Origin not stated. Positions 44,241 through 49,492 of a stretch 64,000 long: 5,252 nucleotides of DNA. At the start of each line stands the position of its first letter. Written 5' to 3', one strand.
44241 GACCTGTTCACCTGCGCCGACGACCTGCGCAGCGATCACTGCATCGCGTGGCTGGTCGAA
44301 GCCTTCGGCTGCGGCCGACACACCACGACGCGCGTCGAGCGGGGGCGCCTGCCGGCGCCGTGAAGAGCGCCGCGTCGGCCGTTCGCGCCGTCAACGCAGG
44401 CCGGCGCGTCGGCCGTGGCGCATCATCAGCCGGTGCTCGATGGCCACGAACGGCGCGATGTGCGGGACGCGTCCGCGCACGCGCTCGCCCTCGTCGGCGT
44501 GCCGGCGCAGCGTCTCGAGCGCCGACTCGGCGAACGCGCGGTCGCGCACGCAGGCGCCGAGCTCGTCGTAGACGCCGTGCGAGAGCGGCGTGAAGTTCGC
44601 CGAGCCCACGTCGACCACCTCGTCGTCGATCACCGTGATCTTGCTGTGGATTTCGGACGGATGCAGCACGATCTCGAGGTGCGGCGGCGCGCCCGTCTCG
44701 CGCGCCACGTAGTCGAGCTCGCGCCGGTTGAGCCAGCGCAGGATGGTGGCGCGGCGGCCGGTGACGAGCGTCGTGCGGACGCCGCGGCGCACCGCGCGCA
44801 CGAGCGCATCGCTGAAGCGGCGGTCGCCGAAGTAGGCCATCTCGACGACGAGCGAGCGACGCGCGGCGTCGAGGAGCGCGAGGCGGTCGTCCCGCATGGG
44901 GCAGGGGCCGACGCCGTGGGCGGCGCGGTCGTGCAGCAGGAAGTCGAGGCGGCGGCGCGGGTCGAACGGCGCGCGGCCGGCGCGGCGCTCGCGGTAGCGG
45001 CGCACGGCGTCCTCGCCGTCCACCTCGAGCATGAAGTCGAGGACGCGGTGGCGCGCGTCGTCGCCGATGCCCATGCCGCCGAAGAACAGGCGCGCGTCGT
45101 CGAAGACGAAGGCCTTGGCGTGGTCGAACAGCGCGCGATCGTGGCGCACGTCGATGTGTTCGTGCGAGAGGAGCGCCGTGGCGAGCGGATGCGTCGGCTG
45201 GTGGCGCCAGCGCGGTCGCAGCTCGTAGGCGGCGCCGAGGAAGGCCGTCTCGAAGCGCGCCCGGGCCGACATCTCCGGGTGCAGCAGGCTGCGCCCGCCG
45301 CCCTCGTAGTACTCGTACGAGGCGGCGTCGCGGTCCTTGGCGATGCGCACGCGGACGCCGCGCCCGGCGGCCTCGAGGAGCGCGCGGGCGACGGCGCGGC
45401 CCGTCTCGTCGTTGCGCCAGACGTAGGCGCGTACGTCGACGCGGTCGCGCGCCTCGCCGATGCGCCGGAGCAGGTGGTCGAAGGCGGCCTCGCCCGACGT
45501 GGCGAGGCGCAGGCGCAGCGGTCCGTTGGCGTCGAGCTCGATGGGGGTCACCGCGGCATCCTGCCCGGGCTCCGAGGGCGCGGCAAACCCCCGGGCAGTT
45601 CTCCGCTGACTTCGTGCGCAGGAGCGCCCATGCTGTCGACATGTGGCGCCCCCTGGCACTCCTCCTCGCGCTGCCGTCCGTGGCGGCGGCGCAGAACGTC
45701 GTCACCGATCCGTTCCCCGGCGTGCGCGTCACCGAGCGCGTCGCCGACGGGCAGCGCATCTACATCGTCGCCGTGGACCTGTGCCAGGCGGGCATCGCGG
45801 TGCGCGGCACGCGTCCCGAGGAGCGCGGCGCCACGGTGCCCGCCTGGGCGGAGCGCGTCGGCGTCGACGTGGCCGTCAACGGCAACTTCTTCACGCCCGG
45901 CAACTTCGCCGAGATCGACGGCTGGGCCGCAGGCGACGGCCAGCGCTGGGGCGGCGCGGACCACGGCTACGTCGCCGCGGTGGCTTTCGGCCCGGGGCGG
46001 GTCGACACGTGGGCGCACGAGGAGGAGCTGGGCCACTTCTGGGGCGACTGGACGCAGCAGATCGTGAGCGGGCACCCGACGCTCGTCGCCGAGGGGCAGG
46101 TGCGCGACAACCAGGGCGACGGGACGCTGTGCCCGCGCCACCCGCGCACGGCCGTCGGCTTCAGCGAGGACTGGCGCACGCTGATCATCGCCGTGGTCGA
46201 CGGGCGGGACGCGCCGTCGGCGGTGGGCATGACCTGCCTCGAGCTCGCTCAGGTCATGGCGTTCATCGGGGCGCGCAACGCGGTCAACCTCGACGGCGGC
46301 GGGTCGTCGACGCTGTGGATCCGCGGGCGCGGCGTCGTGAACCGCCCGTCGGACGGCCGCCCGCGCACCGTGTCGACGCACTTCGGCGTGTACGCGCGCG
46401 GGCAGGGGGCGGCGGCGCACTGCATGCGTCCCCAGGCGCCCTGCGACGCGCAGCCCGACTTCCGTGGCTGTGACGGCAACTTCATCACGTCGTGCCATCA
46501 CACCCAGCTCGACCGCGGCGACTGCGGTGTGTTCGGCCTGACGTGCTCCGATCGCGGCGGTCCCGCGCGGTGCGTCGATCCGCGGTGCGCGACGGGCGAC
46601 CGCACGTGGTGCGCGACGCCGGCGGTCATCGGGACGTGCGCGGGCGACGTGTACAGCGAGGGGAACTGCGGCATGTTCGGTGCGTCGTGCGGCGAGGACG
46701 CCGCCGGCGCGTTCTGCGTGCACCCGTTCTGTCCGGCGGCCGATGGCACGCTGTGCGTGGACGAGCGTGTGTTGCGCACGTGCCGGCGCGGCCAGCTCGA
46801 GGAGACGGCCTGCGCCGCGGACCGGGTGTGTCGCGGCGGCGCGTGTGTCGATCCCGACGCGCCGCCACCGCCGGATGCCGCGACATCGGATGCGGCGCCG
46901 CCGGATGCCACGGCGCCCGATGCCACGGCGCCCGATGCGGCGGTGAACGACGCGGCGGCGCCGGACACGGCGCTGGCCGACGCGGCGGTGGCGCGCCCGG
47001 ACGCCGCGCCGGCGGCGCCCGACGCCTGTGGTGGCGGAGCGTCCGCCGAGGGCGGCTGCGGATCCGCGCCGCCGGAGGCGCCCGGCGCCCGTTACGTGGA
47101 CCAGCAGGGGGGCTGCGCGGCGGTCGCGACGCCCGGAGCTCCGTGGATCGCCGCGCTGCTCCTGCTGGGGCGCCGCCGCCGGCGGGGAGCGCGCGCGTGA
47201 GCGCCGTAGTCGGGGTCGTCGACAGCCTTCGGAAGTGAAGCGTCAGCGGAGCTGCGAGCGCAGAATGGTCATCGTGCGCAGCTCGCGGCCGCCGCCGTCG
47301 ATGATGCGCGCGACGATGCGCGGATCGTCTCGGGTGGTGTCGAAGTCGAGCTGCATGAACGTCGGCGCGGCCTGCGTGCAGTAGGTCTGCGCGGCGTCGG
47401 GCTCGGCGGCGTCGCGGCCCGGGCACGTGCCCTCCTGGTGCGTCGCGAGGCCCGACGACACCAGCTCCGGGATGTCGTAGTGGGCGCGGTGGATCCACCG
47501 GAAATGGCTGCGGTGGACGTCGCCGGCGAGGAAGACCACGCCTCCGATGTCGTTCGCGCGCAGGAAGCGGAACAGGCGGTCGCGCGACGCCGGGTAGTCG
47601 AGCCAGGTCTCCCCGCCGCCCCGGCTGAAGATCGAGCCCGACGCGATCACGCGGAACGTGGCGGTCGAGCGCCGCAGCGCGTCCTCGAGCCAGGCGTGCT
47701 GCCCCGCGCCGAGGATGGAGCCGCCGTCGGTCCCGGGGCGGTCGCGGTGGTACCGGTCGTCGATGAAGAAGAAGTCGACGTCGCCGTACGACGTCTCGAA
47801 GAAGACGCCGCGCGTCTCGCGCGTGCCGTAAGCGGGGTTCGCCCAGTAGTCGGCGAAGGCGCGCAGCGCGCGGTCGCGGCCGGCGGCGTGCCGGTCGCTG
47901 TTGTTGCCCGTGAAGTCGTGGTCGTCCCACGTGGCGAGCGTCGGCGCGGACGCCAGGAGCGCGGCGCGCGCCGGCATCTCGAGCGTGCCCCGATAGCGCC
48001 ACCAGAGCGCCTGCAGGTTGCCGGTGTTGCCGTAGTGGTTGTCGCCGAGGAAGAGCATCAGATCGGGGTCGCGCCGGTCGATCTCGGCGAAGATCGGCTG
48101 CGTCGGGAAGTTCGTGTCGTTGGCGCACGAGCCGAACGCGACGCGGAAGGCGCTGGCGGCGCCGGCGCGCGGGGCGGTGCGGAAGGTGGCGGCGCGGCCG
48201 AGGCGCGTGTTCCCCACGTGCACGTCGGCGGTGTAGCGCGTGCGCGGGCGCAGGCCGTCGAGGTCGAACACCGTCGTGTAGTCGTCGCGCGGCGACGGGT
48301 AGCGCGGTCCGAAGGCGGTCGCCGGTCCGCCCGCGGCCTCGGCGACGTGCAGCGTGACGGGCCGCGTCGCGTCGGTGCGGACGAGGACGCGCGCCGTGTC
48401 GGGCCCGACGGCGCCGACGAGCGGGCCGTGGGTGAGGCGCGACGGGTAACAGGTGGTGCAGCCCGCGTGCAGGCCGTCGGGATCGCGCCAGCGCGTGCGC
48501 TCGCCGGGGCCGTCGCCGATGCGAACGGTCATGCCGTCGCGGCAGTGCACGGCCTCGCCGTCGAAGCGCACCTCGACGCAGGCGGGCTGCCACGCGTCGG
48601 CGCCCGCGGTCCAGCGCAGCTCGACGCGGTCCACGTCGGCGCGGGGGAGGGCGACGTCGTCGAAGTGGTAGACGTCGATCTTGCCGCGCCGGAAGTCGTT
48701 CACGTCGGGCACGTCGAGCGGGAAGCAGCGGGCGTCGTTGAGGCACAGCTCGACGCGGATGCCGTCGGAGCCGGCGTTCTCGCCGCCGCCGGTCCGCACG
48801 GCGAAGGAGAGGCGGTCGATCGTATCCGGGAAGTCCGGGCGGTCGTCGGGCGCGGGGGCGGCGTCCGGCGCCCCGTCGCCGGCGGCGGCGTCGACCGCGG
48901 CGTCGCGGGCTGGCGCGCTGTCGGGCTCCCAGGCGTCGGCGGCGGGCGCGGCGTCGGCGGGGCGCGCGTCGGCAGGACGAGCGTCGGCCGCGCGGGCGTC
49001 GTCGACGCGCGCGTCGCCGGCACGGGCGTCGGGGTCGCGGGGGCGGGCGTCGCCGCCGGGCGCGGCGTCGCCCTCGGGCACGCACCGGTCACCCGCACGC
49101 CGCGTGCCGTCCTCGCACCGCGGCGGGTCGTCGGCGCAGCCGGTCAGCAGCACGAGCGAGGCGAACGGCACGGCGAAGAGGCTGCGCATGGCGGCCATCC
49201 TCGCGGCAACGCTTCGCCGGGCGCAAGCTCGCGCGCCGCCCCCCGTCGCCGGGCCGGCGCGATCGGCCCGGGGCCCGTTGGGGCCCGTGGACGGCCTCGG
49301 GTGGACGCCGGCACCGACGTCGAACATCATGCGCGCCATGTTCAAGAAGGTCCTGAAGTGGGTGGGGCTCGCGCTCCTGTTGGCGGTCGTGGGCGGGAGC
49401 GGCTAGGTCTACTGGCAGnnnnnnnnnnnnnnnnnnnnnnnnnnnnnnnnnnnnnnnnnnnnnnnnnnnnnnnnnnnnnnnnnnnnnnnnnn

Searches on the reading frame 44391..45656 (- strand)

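Call 21: search_protein_families(library=pfam, proteins=[window:44391-45656:-], max_evalue=0.001)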
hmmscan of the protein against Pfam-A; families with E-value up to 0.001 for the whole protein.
window:44391-45656:- (421 aa): 2 families
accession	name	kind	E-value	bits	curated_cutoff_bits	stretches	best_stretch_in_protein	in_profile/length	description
PF13091.12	PLDc_2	-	1.8e-28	99.5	27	2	260-382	3-127/132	PLD-like domain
PF00614.28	PLDc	-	2.8e-08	33.9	21.9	1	337-356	6-25/28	Phospholipase D Active site motif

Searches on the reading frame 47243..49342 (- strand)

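Call 21: search_protein_families(library=pfam, proteins=[window:47243-49342:-], max_evalue=0.001)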
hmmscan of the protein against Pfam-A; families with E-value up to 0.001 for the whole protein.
window:47243-49342:- (699 aa): 2 families
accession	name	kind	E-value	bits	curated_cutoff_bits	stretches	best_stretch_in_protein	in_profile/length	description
PF09423.15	PhoD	-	1.2e-27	97.4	27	1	403-632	3-291/343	PhoD-like phosphatase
PF25077.1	DUF7800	-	2.5e-05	24.8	27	1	302-383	3-78/89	Domain of unknown function (DUF7800)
